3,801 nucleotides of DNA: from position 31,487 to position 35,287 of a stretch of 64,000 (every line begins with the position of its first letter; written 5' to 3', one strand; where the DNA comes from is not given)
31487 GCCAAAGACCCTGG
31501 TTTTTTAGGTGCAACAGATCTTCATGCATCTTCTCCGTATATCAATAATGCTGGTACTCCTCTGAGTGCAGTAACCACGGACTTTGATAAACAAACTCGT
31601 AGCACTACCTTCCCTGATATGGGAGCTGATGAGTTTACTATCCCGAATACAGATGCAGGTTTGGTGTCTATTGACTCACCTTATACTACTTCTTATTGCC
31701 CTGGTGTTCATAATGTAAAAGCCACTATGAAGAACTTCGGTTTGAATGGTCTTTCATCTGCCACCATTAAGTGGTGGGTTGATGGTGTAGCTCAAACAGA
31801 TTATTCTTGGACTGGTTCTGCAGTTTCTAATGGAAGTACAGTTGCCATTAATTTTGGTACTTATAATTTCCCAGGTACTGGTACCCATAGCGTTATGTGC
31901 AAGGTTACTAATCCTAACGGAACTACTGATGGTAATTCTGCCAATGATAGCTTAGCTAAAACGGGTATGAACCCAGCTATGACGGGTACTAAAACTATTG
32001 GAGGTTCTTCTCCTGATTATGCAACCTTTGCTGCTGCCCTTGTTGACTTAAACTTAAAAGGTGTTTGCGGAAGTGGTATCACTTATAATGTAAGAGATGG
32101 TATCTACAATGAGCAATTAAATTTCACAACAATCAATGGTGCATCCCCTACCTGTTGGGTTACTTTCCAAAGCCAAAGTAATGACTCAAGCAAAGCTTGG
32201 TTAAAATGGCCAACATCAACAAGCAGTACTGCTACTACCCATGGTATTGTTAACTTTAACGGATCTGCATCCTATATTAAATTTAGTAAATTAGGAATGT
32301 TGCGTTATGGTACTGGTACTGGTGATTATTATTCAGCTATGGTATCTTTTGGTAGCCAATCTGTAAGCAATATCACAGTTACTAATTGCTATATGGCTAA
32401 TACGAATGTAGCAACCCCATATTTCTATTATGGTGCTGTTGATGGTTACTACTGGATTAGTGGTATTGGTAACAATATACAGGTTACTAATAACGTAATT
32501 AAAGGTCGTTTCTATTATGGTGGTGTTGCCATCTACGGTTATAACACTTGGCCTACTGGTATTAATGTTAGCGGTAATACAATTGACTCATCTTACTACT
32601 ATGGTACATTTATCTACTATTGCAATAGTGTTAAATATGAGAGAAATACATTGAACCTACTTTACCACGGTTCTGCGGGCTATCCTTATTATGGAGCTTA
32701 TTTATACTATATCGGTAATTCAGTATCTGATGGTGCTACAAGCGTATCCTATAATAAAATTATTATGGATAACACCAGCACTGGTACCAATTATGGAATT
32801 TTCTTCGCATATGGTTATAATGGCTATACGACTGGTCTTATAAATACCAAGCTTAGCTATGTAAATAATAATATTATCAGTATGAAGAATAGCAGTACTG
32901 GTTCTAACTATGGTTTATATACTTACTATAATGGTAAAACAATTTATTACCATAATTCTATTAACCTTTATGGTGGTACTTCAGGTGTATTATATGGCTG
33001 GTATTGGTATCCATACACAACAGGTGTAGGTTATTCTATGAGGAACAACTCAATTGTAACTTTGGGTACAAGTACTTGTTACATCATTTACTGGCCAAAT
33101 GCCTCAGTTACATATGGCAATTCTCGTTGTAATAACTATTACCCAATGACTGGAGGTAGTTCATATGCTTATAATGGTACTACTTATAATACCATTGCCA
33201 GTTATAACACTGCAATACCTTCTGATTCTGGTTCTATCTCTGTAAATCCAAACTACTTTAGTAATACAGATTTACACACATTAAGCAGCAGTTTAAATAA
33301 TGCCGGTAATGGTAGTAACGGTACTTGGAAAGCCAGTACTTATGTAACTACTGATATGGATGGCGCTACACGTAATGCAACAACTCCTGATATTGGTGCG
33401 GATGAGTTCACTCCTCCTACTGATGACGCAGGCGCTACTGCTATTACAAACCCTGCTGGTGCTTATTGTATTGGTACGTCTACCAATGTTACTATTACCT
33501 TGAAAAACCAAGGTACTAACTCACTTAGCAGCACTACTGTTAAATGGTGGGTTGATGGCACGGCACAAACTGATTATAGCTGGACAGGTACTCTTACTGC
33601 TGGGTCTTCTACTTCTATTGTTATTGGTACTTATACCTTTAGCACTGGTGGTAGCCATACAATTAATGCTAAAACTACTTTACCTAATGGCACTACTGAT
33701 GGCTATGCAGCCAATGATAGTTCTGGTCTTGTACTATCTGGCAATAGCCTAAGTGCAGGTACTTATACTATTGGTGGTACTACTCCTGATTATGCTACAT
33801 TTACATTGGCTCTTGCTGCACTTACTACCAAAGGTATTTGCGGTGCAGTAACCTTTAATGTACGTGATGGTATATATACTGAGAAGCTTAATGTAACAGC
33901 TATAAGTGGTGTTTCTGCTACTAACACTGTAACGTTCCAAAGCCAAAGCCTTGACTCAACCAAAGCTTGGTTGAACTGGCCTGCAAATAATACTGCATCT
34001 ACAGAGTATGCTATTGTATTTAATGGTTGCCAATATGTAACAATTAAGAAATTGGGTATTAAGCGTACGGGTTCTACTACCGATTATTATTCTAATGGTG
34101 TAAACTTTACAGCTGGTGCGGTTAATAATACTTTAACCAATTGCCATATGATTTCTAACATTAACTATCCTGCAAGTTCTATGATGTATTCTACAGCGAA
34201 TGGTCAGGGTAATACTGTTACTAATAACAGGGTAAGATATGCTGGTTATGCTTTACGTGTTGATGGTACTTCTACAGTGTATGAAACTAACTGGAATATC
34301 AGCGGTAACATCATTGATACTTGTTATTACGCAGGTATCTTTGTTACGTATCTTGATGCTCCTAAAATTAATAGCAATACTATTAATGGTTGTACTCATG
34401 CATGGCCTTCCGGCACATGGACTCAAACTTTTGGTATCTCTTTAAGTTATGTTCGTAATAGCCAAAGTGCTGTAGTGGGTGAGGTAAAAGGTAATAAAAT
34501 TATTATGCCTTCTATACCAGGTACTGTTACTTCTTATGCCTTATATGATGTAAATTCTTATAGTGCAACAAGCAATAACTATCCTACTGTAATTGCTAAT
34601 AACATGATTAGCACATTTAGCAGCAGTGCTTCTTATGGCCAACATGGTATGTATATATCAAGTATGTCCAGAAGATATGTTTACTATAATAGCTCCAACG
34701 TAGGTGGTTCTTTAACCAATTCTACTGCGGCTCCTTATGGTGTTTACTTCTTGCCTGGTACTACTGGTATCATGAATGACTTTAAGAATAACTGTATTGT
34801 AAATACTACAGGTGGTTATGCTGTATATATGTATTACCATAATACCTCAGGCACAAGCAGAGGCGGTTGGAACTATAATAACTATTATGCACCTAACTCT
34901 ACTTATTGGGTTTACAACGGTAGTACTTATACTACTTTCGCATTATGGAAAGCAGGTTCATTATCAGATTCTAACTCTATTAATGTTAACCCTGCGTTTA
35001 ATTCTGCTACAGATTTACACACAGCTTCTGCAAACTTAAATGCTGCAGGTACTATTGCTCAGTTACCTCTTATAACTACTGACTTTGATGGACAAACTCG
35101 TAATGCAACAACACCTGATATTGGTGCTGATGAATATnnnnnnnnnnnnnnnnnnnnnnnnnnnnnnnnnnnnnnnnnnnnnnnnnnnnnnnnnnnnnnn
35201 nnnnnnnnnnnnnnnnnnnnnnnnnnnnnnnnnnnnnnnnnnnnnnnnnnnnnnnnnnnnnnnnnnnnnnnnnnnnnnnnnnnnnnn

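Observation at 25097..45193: Giant ~6,700-aa T9SS cargo built from about 10 tandem beta-helix plus CARDB modules, about one third of this window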

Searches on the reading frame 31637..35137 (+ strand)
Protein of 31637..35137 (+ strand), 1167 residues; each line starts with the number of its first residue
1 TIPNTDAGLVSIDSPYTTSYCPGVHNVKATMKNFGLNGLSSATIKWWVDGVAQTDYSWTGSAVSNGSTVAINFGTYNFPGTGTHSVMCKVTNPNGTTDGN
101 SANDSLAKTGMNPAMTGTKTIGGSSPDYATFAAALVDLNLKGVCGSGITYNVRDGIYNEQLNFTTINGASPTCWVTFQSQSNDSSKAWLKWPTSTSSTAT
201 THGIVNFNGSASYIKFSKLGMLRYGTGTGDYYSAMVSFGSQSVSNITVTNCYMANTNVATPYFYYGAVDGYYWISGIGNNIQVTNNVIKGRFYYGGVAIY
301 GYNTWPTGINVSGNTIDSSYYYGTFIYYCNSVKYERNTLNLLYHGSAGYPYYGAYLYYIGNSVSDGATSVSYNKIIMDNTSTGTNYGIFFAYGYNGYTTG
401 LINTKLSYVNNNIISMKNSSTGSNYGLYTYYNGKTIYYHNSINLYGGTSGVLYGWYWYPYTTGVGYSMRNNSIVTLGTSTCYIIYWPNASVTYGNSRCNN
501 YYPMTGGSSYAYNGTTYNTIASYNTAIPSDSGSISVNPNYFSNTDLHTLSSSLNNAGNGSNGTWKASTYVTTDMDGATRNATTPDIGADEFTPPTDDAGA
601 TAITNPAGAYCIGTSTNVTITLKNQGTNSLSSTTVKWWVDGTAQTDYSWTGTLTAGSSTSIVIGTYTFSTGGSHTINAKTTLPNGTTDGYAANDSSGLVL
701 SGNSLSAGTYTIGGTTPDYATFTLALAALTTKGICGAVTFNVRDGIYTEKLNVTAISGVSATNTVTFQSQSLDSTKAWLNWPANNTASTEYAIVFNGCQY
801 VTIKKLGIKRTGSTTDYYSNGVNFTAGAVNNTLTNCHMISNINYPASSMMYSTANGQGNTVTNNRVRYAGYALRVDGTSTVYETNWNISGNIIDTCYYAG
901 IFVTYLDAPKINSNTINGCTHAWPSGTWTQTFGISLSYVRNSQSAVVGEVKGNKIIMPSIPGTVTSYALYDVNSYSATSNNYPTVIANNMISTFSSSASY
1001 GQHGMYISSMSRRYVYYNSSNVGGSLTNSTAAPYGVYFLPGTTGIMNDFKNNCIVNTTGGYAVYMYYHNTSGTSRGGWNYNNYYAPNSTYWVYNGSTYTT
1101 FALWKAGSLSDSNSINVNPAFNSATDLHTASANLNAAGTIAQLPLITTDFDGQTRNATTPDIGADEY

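Call 9: search_protein_families(library=ncbifam, max_evalue=0.1, proteins=[window:31637-35137:+])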
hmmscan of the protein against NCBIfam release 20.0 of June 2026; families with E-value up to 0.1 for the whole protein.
window:31637-35137:+ (1167 aa): 2 families
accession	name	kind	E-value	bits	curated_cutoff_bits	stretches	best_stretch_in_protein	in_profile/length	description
NF052590.1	ArlF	equivalog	0.00038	20.7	110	1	613-652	62-98/137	archaellum stator protein ArlF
NF052591.1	ArlG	equivalog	0.017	15.2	110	0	613-652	66-107/148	archaellum stator protein ArlG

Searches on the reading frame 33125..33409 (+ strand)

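Call 79: search_protein_families(library=ncbifam, max_evalue=0.1, proteins=[window:33125-33409:+])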
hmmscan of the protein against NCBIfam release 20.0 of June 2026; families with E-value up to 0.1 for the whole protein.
window:33125-33409:+ (95 aa): 1 family
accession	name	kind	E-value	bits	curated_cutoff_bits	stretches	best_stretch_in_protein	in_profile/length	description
NF041518.1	choice_anch_Q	domain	0.0074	16.5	25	1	55-95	23-57/58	choice-of-anchor Q domain-containing protein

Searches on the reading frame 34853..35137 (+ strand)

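Call 79: search_protein_families(library=ncbifam, max_evalue=0.1, proteins=[window:34853-35137:+])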
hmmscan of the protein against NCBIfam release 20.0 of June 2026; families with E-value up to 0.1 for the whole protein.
window:34853-35137:+ (95 aa): 1 family
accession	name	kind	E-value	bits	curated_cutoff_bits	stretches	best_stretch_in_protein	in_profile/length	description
NF041518.1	choice_anch_Q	domain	0.0014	18.8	25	1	54-95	18-57/58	choice-of-anchor Q domain-containing protein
